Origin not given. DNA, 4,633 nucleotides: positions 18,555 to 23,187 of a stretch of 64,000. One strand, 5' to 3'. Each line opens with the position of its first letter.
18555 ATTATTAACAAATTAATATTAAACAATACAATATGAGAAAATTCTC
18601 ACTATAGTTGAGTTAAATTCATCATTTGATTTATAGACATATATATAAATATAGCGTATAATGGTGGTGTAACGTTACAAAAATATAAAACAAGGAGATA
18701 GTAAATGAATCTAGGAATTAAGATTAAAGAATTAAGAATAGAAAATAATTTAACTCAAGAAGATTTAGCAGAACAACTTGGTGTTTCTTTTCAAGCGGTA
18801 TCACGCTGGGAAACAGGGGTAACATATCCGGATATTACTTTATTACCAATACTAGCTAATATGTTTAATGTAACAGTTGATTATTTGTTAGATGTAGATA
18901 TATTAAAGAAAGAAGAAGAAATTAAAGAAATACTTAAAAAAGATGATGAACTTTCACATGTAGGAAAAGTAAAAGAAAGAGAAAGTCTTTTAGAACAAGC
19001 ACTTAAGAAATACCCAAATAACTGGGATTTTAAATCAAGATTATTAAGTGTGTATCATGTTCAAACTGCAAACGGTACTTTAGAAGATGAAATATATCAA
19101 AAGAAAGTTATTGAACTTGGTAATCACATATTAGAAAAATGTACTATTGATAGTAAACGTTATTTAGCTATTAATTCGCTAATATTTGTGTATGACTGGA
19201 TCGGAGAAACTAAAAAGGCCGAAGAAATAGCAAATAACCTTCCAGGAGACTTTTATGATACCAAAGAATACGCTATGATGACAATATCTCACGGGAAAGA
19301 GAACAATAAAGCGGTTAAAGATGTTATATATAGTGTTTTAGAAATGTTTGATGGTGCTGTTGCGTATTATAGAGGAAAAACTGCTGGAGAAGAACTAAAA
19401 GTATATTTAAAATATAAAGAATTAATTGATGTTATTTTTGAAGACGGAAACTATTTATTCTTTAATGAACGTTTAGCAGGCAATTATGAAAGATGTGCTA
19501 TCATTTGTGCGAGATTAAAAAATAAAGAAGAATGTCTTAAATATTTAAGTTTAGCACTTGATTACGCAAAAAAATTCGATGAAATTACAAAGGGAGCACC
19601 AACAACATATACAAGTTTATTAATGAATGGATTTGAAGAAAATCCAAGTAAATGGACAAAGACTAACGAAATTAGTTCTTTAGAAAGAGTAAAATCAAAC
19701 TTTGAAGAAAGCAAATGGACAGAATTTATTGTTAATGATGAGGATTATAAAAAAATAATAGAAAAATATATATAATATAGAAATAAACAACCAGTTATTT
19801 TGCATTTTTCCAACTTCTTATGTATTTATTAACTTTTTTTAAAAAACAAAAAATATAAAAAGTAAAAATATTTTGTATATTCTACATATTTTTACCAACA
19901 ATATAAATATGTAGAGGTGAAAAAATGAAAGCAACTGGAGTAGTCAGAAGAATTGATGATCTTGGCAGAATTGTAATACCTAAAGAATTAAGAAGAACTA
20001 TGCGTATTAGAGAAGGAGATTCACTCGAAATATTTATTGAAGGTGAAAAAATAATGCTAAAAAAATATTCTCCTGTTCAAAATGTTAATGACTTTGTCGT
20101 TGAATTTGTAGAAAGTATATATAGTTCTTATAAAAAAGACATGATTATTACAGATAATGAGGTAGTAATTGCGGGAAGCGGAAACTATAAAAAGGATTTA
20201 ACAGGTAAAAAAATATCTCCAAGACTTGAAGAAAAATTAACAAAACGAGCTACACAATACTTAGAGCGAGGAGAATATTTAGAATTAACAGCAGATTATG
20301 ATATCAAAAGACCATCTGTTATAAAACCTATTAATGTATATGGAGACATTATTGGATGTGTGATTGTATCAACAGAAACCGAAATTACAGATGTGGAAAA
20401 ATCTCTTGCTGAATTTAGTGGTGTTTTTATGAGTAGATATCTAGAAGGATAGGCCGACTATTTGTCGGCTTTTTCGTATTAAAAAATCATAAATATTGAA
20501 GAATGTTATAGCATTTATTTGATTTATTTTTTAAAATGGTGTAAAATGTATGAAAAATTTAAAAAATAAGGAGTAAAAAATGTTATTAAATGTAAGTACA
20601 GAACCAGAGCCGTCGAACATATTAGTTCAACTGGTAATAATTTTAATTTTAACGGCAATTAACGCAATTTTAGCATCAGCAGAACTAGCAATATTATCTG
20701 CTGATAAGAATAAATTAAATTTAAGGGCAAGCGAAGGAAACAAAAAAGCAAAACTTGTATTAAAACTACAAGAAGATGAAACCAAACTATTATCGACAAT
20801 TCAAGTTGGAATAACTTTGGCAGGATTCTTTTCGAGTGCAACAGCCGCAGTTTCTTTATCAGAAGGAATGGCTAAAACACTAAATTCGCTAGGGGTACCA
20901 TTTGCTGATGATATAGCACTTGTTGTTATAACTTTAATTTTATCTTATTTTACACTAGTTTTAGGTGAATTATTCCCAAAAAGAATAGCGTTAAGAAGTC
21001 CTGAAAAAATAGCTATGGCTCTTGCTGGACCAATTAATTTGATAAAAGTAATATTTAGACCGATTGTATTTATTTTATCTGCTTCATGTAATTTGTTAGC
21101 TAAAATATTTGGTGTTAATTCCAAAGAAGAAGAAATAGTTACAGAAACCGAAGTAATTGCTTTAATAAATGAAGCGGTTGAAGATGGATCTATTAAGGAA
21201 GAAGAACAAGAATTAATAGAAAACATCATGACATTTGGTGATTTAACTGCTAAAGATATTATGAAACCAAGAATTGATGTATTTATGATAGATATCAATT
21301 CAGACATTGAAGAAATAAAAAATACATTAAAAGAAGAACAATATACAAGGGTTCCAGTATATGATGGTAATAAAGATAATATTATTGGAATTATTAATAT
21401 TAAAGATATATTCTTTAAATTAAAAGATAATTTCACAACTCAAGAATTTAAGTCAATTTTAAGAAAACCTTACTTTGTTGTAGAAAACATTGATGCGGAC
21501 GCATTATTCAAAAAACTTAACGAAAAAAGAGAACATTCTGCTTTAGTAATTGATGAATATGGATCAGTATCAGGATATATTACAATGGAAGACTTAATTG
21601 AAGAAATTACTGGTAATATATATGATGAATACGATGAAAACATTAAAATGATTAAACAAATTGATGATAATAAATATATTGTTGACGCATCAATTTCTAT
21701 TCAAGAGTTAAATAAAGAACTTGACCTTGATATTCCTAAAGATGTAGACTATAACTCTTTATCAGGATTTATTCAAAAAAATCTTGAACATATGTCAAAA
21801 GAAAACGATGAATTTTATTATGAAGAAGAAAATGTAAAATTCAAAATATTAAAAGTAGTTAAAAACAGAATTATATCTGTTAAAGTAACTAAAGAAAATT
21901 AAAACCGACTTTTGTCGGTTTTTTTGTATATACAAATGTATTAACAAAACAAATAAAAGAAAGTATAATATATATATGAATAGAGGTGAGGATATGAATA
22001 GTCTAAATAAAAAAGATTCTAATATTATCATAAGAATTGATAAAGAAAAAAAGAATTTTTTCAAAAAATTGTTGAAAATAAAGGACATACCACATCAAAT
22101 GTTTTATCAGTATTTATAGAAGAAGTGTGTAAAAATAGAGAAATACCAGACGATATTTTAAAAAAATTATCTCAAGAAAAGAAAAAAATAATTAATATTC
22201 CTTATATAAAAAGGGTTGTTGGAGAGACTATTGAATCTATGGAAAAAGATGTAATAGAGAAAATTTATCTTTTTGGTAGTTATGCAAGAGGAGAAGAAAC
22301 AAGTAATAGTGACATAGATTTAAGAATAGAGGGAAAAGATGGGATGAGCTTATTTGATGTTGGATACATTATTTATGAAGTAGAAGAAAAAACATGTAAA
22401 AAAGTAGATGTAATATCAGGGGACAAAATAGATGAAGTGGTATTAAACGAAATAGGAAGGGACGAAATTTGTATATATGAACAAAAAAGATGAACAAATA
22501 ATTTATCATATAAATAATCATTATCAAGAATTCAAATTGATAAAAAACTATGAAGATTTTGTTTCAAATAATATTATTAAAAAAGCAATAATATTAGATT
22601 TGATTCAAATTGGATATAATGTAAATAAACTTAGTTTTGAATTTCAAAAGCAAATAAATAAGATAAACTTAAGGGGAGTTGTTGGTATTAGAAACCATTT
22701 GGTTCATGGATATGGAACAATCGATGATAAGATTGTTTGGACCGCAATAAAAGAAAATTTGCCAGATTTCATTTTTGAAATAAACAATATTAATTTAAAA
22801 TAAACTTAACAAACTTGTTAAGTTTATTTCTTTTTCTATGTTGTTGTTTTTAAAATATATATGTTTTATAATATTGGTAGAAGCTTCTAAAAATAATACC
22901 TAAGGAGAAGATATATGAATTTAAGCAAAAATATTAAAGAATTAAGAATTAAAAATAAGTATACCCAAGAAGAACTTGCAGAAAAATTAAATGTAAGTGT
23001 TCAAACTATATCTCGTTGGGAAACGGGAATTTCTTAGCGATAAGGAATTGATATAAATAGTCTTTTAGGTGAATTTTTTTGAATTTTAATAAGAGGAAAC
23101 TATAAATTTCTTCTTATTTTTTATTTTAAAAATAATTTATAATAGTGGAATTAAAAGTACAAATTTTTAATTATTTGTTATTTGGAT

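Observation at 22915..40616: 16.6-kb serine-recombinase element interrupts an XRE/TPR regulator gene; excision would restore it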

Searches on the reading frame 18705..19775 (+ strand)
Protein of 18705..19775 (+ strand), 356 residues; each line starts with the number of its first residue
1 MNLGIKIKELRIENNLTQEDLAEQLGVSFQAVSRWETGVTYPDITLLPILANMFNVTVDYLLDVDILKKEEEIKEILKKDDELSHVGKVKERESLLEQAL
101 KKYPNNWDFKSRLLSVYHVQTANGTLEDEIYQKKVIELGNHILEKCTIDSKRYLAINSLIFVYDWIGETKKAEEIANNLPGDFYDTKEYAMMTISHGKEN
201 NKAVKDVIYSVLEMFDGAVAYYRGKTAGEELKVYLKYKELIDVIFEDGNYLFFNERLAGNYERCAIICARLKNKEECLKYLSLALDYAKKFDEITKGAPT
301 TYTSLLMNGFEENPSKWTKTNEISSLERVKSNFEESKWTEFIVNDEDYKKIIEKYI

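Call 5: search_protein_families(library=pfam, proteins=[window:18705-19775:+], max_evalue=0.01)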
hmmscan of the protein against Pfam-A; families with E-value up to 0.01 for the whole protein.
window:18705-19775:+ (356 aa): 6 families
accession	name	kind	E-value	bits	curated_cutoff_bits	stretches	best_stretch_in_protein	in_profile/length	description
PF01381.28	HTH_3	-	1.8e-16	60.3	23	1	7-61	1-55/55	Helix-turn-helix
PF12844.13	HTH_19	-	9.4e-09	35.5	30.2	1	4-63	1-60/64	Helix-turn-helix domain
PF13560.12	HTH_31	-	3.6e-08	34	27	1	3-58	2-58/64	Helix-turn-helix domain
PF13443.12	HTH_26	-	9.2e-05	23.1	22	1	6-62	1-58/63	Cro/C1-type HTH DNA-binding domain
PF14559.12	TPR_19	-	0.0017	19.1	25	0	94-114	12-32/68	Tetratricopeptide repeat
PF15731.11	MqsA_antitoxin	-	0.003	18.1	30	1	6-50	73-117/131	Antitoxin component of bacterial toxin-antitoxin system, MqsA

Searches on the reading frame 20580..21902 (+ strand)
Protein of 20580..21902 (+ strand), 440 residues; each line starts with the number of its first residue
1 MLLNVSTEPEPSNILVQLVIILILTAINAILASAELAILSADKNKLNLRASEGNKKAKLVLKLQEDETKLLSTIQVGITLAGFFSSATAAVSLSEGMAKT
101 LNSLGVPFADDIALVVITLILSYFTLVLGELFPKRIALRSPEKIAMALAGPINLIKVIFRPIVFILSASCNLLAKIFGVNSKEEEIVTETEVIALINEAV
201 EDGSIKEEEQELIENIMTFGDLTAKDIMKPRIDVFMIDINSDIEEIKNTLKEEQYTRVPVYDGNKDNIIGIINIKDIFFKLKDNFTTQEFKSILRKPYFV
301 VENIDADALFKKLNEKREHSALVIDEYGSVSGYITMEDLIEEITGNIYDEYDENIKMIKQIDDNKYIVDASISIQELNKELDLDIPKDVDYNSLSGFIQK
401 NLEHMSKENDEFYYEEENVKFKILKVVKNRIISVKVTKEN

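Call 37: search_protein_families(library=ncbifam, proteins=[window:20580-21902:+], max_evalue=0.00001)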
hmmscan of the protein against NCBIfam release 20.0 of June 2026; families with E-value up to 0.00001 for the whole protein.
window:20580-21902:+ (440 aa): 5 families
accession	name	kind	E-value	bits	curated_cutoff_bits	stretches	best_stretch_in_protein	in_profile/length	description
TIGR03520.1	GldE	subfamily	7e-72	242.7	376.05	1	22-438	2-407/408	gliding motility-associated protein GldE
NF052568.1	PolamExpPaeASal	equivalog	6.9e-65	219.5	500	1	16-438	3-424/424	polyamine export protein PaeA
NF008604.1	PRK11573.1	equivalog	4.3e-48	164.2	475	1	18-438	9-418/428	hypothetical protein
NF011675.0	PRK15094.1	equivalog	1.5e-34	119.6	379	1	186-437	31-280/292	CNNM family magnesium/cobalt transport protein CorC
TIGR01302.1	IMP_dehydrog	equivalog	3.1e-09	36.2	481.5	1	233-376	89-223/450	IMP dehydrogenase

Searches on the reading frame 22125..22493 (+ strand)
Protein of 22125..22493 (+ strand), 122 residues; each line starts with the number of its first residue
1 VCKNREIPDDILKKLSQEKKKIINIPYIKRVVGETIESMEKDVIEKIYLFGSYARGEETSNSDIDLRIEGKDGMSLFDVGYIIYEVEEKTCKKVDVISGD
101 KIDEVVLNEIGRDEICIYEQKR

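Call 5: search_protein_families(library=pfam, proteins=[window:22125-22493:+], max_evalue=0.01)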
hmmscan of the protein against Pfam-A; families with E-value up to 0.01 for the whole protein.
window:22125-22493:+ (122 aa): 3 families
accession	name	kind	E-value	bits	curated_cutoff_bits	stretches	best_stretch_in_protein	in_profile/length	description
PF18765.7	Polbeta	-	1.7e-14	54.2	26.9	1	40-121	9-91/93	Polymerase beta, Nucleotidyltransferase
PF01909.29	NTP_transf_2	-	5.1e-12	46.5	21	1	37-112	6-79/93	Nucleotidyltransferase domain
PF22600.2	MTPAP-like_central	-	0.0043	17.6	27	1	12-72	9-67/139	Poly(A) RNA polymerase, mitochondrial-like, central palm domain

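Call 64: search_protein_families(library=padloc, proteins=[window:22125-22493:+], max_evalue=0.001)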
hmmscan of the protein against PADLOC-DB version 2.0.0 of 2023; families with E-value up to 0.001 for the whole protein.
window:22125-22493:+ (122 aa): 9 families
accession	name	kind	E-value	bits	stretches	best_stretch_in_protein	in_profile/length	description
PDLC04904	PDC-S09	-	3.9e-17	60.4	1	34-117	15-98/104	-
PDLC04902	PDC-S09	-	7e-14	49.9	1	35-114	12-92/97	-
PDLC04906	PDC-S09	-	4.7e-13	47.3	1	34-113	13-94/98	-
PDLC04903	PDC-S09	-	8.9e-10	36.8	1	27-68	9-50/108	-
PDLC04368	PDC-M05A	-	1.2e-06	26.5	1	31-95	95-157/201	-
PDLC04369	PDC-M05A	-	7e-06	23.8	1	34-94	93-152/201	-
PDLC04372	PDC-M05A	-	1.7e-05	23.1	1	29-95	62-126/167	-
PDLC04907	PDC-S09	-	2.5e-05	22.3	1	41-68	24-51/114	-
PDLC04905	PDC-S09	-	3.8e-05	22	1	38-105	15-85/101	-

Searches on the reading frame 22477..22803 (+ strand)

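Call 5: search_protein_families(library=pfam, proteins=[window:22477-22803:+], max_evalue=0.01)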
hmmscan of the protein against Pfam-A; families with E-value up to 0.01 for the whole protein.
window:22477-22803:+ (108 aa): 1 family
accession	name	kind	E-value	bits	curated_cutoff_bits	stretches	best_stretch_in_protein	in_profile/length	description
PF01934.22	HepT-like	-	4.1e-16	59.2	23.5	1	18-102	7-117/120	Ribonuclease HepT-like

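Call 64: search_protein_families(library=padloc, proteins=[window:22477-22803:+], max_evalue=0.001)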
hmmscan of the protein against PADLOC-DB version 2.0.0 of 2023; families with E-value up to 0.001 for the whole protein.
window:22477-22803:+ (108 aa): 0 families

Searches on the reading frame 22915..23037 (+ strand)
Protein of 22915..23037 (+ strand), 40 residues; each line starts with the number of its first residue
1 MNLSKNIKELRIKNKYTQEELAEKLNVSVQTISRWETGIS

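Call 5: search_protein_families(library=pfam, proteins=[window:22915-23037:+], max_evalue=0.01)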
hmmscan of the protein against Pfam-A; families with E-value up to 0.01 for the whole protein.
window:22915-23037:+ (40 aa): 19 families
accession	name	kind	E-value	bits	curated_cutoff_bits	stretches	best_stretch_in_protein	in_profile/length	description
PF01381.28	HTH_3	-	2.2e-13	50.4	23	1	7-39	1-33/55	Helix-turn-helix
PF13560.12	HTH_31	-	3.1e-07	31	27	1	7-38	6-37/64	Helix-turn-helix domain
PF12844.13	HTH_19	-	2.7e-06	27.6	30.2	1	5-38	2-35/64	Helix-turn-helix domain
PF08279.18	HTH_11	-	1.5e-05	25.2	25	1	7-34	6-34/55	HTH domain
PF04545.22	Sigma70_r4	-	4.7e-05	23.2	24.1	1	10-36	15-41/50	Sigma-70, region 4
PF13443.12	HTH_26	-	9.2e-05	23.1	22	1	6-38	1-33/63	Cro/C1-type HTH DNA-binding domain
PF13518.12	HTH_28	-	0.00014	22.4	25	1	12-35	9-32/52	Helix-turn-helix domain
PF13384.12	HTH_23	-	0.00014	22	24.6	1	12-35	14-37/50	Homeodomain-like domain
PF01371.25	Trp_repressor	-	0.00033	21.1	27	1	12-36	46-70/88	Trp repressor protein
PF13412.12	HTH_24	-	0.0011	18.9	21.9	1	15-34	17-36/48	Winged helix-turn-helix DNA-binding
PF12728.13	HTH_17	-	0.0015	19.2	27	1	16-35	2-21/51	Helix-turn-helix domain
PF13936.12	HTH_38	-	0.0016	18.5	27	1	6-34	12-39/44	Helix-turn-helix domain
PF13545.12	HTH_Crp_2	-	0.002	18.5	27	1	11-34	18-41/70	Crp-like helix-turn-helix domain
PF07022.19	Phage_CI_repr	-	0.0036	18.1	22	1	17-36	14-33/65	Bacteriophage CI repressor helix-turn-helix domain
PF13413.12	HTH_25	-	0.004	17.4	24.6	1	8-37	3-32/62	Helix-turn-helix domain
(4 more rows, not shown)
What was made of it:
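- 22915..23027 (+): 5' part of the host XRE/TPR regulator gene: codons 1-37 plus the GG of Gly38. As annotated, the ORF runs on to 23037 and ends in element-encoded 'IS*'. HTH_3 E=2.2e-13 (call 5).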
